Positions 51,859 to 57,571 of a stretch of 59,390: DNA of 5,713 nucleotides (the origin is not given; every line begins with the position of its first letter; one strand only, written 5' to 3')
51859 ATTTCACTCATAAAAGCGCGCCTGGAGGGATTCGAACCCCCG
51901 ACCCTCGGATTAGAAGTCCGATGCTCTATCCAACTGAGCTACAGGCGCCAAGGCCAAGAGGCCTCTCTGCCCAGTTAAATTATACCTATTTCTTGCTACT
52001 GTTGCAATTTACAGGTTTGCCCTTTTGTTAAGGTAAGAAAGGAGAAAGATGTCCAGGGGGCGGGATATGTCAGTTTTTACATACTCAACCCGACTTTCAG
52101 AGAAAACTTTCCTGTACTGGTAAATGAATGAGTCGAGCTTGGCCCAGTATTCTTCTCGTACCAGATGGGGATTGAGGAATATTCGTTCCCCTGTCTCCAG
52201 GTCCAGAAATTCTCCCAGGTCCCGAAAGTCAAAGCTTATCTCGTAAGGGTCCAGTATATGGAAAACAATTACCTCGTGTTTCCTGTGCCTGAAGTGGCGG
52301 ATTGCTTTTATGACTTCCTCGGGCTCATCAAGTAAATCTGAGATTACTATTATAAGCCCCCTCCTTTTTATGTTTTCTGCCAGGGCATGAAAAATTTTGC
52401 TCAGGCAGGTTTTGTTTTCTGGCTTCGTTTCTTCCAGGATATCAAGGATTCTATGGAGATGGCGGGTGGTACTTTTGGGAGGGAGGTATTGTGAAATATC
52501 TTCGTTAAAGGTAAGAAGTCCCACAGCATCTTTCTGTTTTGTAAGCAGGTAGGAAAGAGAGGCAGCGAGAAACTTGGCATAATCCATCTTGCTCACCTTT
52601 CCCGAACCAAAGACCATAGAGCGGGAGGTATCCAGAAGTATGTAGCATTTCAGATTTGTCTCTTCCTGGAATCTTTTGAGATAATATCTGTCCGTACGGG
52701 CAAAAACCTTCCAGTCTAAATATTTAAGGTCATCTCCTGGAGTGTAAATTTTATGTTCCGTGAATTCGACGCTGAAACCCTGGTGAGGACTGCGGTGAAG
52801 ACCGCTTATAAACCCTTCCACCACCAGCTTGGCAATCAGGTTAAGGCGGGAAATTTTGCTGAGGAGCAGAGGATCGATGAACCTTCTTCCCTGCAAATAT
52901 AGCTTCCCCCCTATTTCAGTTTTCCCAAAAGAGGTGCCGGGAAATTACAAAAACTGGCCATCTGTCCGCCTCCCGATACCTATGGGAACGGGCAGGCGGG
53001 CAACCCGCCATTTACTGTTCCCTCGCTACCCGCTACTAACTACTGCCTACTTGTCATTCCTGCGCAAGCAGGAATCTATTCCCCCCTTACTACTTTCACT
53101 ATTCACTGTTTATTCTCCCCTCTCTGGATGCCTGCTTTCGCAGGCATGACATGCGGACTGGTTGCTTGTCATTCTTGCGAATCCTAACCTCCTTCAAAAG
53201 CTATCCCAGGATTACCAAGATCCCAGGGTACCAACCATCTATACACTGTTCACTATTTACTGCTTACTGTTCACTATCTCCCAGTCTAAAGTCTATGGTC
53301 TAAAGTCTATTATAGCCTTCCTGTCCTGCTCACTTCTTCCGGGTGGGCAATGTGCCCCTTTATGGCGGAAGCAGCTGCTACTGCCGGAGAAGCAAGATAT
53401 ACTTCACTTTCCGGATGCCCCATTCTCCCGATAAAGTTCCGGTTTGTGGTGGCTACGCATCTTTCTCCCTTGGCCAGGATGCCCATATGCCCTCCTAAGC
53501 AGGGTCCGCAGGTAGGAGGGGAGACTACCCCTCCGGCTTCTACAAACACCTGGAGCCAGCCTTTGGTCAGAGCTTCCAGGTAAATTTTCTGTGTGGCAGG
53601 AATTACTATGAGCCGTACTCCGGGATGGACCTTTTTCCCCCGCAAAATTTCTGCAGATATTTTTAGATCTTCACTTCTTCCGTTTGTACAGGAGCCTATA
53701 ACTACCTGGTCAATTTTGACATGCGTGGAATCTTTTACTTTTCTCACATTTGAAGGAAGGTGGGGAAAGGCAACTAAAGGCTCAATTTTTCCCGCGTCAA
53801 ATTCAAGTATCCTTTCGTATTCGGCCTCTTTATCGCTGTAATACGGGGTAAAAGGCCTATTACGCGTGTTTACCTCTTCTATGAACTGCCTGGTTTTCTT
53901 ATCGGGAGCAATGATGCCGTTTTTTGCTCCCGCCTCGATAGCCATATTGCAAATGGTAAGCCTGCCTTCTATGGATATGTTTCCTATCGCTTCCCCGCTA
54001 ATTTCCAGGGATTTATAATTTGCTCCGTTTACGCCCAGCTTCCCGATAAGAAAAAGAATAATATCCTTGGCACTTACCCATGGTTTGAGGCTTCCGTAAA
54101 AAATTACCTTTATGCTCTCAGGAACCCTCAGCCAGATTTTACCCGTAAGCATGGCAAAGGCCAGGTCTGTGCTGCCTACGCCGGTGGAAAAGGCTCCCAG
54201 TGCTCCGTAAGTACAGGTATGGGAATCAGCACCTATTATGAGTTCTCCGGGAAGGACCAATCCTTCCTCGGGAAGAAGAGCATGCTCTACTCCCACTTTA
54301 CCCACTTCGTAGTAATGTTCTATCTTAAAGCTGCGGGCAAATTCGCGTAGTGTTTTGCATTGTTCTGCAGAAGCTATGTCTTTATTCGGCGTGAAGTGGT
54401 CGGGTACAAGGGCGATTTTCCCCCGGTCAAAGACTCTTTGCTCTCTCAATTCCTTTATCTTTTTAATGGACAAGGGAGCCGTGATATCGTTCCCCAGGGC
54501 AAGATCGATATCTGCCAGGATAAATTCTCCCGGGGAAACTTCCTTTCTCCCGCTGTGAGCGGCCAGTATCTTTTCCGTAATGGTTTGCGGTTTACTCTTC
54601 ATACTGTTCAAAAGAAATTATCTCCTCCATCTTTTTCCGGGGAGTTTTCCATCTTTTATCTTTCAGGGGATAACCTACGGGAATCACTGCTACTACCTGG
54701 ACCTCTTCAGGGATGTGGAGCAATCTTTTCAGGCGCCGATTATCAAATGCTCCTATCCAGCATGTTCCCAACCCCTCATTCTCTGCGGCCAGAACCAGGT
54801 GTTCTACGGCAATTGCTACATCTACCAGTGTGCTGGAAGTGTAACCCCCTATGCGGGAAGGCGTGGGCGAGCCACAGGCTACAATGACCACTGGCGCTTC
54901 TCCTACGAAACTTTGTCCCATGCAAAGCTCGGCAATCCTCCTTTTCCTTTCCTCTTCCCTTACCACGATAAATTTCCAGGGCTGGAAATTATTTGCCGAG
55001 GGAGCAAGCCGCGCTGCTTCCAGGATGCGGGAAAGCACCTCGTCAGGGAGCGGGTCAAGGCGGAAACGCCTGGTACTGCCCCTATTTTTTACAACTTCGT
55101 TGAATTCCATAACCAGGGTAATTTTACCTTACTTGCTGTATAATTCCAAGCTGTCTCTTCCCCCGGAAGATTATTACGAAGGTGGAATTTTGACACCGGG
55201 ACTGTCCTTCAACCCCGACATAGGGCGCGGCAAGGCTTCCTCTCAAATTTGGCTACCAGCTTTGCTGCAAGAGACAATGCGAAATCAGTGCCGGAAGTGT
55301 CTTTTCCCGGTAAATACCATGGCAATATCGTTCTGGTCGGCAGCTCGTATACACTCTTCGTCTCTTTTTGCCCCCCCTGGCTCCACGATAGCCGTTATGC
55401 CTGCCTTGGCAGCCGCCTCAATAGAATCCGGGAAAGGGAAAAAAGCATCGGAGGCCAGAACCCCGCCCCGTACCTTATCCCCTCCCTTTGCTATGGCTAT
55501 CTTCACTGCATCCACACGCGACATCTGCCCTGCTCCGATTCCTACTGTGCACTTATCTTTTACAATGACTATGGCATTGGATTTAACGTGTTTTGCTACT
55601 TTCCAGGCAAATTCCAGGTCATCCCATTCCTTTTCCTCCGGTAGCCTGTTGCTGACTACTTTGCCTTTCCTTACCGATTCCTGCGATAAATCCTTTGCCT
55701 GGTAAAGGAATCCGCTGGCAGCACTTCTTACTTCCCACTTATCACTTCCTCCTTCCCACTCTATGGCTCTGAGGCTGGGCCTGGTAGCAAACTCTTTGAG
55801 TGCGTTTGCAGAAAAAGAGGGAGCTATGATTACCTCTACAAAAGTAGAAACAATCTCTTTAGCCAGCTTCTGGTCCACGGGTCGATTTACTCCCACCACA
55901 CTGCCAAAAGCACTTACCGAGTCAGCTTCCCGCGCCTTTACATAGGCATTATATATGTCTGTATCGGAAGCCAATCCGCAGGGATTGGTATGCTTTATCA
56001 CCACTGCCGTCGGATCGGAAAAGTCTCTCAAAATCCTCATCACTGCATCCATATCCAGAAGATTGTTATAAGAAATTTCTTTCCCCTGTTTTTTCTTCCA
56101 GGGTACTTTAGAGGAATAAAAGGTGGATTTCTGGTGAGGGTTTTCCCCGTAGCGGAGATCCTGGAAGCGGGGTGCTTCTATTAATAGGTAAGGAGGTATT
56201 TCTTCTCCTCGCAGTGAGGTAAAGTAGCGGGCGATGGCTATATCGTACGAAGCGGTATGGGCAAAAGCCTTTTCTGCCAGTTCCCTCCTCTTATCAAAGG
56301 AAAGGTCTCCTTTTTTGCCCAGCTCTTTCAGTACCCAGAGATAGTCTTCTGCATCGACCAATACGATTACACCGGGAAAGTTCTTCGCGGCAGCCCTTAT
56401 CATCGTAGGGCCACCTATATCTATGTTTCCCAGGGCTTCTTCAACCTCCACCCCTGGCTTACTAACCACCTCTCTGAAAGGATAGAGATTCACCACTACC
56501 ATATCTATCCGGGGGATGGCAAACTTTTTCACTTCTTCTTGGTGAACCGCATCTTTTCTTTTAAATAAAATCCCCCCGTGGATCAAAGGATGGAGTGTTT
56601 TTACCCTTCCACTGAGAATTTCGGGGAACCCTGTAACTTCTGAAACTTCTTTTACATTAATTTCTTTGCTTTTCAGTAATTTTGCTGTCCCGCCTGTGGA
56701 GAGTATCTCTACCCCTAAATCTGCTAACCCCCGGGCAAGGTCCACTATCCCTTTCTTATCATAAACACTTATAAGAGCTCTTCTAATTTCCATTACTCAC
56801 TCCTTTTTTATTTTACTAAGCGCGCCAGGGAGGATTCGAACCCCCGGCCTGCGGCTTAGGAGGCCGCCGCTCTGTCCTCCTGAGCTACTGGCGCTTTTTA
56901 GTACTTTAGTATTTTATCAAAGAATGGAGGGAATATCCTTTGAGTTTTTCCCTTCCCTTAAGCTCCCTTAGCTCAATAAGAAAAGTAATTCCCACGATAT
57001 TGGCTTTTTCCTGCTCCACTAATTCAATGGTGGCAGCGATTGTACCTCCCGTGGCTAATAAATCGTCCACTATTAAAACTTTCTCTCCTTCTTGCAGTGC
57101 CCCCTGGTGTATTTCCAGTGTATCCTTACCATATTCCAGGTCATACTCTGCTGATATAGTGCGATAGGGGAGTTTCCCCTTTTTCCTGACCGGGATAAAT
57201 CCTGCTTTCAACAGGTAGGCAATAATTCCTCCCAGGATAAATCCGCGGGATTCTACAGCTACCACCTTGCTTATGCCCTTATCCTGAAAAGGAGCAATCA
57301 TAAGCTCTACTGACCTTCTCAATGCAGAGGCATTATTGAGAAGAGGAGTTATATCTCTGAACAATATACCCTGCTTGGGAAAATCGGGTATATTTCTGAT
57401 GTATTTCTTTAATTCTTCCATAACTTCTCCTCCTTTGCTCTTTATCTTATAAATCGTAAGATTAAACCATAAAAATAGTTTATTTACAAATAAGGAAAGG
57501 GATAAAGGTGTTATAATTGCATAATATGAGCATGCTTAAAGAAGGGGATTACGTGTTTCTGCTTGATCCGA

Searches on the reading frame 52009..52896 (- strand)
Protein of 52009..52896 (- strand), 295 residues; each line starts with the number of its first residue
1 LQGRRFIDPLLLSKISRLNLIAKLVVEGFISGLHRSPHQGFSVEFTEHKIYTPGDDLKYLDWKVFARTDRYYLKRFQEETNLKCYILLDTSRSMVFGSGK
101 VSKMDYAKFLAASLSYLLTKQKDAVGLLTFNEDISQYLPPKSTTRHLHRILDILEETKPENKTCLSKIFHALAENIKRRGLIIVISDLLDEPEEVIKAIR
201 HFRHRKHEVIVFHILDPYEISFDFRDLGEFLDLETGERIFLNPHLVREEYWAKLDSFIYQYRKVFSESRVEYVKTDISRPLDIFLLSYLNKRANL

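Call 20: search_protein_families(library=pfam, proteins=[window:52009-52896:-])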
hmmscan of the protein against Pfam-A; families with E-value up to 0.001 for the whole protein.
window:52009-52896:- (295 aa): 3 families
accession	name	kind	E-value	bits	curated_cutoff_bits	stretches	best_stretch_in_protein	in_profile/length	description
PF01882.25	DUF58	-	7.1e-51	172.9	23.4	1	48-252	2-208/216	Protein of unknown function DUF58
PF13519.12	VWA_2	-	1.2e-10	42.4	27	1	86-187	3-105/107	von Willebrand factor type A domain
PF00092.34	VWA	-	0.00088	20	23.8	0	85-214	3-139/174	von Willebrand factor type A domain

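Call 26: find_encoding_contigs(protein=window:52009-52896:-, flank=3000, max_places=10)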
Protein window:52009-52896:- (295 aa): 3 contigs read that carry it; 2 places shown.
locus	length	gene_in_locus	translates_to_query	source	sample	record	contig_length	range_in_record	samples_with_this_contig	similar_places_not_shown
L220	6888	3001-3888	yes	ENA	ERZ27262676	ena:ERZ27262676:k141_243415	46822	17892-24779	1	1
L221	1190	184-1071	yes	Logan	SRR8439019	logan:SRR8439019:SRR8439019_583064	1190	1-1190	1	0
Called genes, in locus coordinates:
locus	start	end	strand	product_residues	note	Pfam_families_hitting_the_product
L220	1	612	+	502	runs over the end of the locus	PF02142:MGS, PF01808:AICARFT_IMPCHas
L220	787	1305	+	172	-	PF00881:Nitroreductase, PF14512:TM1586_NiRdase (weak), PF00881:Nitroreductase, PF14512:TM1586_NiRdase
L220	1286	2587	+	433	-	PF00330:Aconitase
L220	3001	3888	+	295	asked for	PF01882:DUF58, PF13519:VWA_2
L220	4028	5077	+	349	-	PF21088:MS_channel_1st, PF00924:MS_channel_2nd, PF21082:MS_channel_3rd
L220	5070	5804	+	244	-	-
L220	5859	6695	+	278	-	PF01261:AP_endonuc_2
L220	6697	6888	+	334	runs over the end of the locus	PF01408:GFO_IDH_MocA, PF22725:GFO_IDH_MocA_C3, PF02894:GFO_IDH_MocA_C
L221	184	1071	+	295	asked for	PF01882:DUF58, PF13519:VWA_2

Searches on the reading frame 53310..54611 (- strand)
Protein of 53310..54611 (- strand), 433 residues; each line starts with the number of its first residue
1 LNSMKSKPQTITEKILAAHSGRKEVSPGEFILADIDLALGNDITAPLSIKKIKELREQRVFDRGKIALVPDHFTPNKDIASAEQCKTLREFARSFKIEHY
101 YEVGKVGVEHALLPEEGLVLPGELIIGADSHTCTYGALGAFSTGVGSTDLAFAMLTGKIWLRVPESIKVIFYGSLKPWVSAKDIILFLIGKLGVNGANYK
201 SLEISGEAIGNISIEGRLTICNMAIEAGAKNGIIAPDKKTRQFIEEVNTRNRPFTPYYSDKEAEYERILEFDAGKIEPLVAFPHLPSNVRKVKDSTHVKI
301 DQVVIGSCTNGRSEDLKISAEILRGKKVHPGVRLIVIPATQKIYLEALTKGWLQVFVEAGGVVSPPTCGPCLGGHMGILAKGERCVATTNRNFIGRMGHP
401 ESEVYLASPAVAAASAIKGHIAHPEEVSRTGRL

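Call 20: search_protein_families(library=pfam, proteins=[window:53310-54611:-])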
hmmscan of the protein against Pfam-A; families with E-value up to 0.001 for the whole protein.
window:53310-54611:- (433 aa): 1 family
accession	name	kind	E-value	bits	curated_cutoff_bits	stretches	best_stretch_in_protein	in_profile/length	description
PF00330.25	Aconitase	-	4.3e-101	339.6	28.7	1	13-419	1-463/463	Aconitase family (aconitate hydratase)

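Call 76: find_homologous_proteins(query=window:53310-54611:-, max_evalue=1e-100)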
Query window:53310-54611:- (433 aa): 8000 proteins with E <= 1e-100 among 8000 candidates; the best 120 are listed.
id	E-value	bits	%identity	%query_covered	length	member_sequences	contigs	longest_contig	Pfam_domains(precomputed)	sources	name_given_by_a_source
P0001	6.5e-288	973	100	100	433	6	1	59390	PF00330.26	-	-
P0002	4.8e-244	828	84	99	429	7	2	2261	PF00330.26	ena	-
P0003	4.2e-233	792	79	98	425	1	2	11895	PF00330.26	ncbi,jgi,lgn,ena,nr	ncbi:MAG TPA: 3-isopropylmalate dehydratase large subunit [bacterium]|nr:3-isopropylmalate dehydrata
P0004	1.5e-232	790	78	98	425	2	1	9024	PF00330.26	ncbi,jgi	-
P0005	6.3e-231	785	79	100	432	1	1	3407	PF00330.26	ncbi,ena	-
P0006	1.6e-219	747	75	99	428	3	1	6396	PF00330.26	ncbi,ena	-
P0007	1.0e-215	735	74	97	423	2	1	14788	PF00330.26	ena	-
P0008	4.3e-193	660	67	97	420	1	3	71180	PF00330.26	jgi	-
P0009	2.9e-192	657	67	97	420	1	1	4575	PF00330.26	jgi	-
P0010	1.6e-191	655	68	97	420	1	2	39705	PF00330.26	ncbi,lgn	ncbi:3-isopropylmalate dehydratase large subunit [Desulfurobacterium sp.]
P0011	1.9e-190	651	67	97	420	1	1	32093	PF00330.26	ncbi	ncbi:3-isopropylmalate dehydratase large subunit [Desulfurobacterium sp.]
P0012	5.1e-190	650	65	99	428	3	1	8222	PF00330.26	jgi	jgi:3-isopropylmalate/(R)-2-methylmalate dehydratase large subunit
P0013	7.3e-190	649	67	97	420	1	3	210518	PF00330.26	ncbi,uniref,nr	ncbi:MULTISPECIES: 3-isopropylmalate dehydratase large subunit [unclassified Desulfurobacterium]|uni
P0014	7.4e-190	649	67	97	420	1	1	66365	PF00330.26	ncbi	ncbi:3-isopropylmalate dehydratase large subunit [Desulfurobacterium sp.]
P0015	1.4e-189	649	67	97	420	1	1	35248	PF00330.26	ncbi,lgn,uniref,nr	ncbi:3-isopropylmalate dehydratase large subunit [Desulfurobacterium indicum]|uniref:3-isopropylmala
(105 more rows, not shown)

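Call 77: find_encoding_contigs(protein=P0003, flank=6000, max_places=3)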
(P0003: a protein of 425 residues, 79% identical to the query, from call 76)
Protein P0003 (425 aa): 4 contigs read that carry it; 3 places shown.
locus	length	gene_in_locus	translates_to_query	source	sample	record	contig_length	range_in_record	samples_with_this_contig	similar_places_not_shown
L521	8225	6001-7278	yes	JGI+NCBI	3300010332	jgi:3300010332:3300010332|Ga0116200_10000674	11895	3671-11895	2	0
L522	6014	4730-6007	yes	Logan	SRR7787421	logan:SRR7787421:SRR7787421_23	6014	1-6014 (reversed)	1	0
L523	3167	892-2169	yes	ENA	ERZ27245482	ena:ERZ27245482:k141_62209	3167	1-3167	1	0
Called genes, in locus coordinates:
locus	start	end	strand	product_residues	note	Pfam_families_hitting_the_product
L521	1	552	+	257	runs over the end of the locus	PF07155:ECF-ribofla_trS, PF06177:QueT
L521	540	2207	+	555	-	PF02463:SMC_N (faint), PF00005:ABC_tran, PF13555:AAA_29 (faint), PF13175:AAA_15 (faint), PF00005:ABC_tran, PF13304:AAA_21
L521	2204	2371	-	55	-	-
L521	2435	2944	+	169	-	PF02361:CbiQ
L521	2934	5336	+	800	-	PF15899:BNR_6 (faint), PF15902:Sortilin-Vps10 (weak)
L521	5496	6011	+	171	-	PF00881:Nitroreductase, PF14512:TM1586_NiRdase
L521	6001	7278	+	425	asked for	PF00330:Aconitase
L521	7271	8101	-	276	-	-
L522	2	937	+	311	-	?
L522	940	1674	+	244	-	PF02361:CbiQ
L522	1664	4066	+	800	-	PF15899:BNR_6 (faint), PF15902:Sortilin-Vps10 (weak)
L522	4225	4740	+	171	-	PF00881:Nitroreductase, PF14512:TM1586_NiRdase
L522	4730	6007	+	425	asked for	PF00330:Aconitase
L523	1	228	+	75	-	?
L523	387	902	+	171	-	PF00881:Nitroreductase, PF14512:TM1586_NiRdase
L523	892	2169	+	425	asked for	PF00330:Aconitase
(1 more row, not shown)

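Call 78: find_encoding_contigs(protein=P0004, flank=6000, max_places=3)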
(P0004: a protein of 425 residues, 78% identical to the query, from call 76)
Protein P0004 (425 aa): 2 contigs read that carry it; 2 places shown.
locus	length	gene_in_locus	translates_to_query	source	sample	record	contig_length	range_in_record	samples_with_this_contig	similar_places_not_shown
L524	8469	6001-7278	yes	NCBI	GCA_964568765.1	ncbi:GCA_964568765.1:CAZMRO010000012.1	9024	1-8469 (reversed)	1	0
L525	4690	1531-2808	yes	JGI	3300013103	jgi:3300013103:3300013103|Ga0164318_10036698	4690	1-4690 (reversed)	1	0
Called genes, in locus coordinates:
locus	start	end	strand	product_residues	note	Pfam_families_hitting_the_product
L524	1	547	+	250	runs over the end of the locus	PF06177:QueT, PF07155:ECF-ribofla_trS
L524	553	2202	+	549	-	PF02463:SMC_N (faint), PF00005:ABC_tran, PF13304:AAA_21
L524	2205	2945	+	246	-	-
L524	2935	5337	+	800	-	PF15899:BNR_6 (faint), PF15902:Sortilin-Vps10 (weak)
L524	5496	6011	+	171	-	PF00881:Nitroreductase, PF14512:TM1586_NiRdase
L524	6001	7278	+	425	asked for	PF00330:Aconitase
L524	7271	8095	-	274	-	-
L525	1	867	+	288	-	?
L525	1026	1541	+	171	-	PF00881:Nitroreductase, PF14512:TM1586_NiRdase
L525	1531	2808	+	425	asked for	PF00330:Aconitase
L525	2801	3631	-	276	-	-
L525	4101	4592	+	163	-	PF01930:Cas_Cas4, PF12705:PDDEXK_1 (weak)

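Call 79: find_encoding_contigs(protein=P0007, flank=8000, max_places=3)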
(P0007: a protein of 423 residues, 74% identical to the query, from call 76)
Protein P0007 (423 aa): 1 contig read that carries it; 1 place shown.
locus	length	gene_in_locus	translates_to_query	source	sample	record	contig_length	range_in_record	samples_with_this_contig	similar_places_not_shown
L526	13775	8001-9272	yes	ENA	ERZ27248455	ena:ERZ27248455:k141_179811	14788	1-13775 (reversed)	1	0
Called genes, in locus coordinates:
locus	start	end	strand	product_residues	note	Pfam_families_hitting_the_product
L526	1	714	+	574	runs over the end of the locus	?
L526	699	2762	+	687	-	PF00072:Response_reg, PF01590:GAF, PF13185:GAF_2 (weak), PF13492:GAF_3 (weak), PF00989:PAS (weak), PF08448:PAS_4 (weak), PF00512:HisKA, PF02518:HATPase_c, +2 more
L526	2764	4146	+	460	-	PF00004:AAA (faint), PF00072:Response_reg, PF00158:Sigma54_activat, PF01078:Mg_chelatase (faint), PF14532:Sigma54_activ_2, PF07728:AAA_5, PF25601:AAA_lid_14, PF02954:HTH_8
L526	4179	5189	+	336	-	PF00072:Response_reg, PF13487:HD_5, PF01966:HD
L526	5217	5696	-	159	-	PF01909:NTP_transf_2, PF18765:Polbeta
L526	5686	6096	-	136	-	PF05168:HEPN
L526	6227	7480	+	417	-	PF03349:Toluene_X, PF13505:OMP_b-brl (faint)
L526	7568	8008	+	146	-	PF00881:Nitroreductase, PF14512:TM1586_NiRdase (weak)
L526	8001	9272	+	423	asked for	PF00330:Aconitase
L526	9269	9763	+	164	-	PF00694:Aconitase_C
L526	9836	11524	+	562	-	PF00989:PAS, PF08448:PAS_4, PF13426:PAS_9, PF00989:PAS, PF08448:PAS_4, PF13426:PAS_9, PF00158:Sigma54_activat, PF14532:Sigma54_activ_2, +10 more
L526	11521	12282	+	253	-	PF20260:PUA_4, PF04452:Methyltrans_RNA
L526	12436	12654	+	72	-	-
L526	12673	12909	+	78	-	PF17253:DUF5320 (weak)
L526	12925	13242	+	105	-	PF17253:DUF5320 (weak)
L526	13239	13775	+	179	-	?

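Call 80: find_encoding_contigs(protein=P0002, flank=3000, max_places=3)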
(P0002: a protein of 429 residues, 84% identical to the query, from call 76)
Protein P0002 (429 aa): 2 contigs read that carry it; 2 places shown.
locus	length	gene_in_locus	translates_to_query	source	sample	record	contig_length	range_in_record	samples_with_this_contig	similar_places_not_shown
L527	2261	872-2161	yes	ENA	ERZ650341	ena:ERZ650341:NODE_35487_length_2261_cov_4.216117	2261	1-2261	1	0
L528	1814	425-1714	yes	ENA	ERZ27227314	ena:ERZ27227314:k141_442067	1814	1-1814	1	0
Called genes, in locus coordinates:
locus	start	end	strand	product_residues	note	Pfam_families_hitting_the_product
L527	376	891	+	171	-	PF00881:Nitroreductase, PF14512:TM1586_NiRdase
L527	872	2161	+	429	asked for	PF00330:Aconitase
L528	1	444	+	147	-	?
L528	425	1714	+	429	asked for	PF00330:Aconitase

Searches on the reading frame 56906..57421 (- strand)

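Call 49: search_protein_families(library=pfam, proteins=[window:56906-57421:-])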
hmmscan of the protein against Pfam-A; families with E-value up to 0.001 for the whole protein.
window:56906-57421:- (171 aa): 1 family
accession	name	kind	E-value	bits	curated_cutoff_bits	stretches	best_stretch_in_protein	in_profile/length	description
PF00156.33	Pribosyltran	-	5.7e-14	52.2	26.3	1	51-155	31-130/158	Phosphoribosyl transferase domain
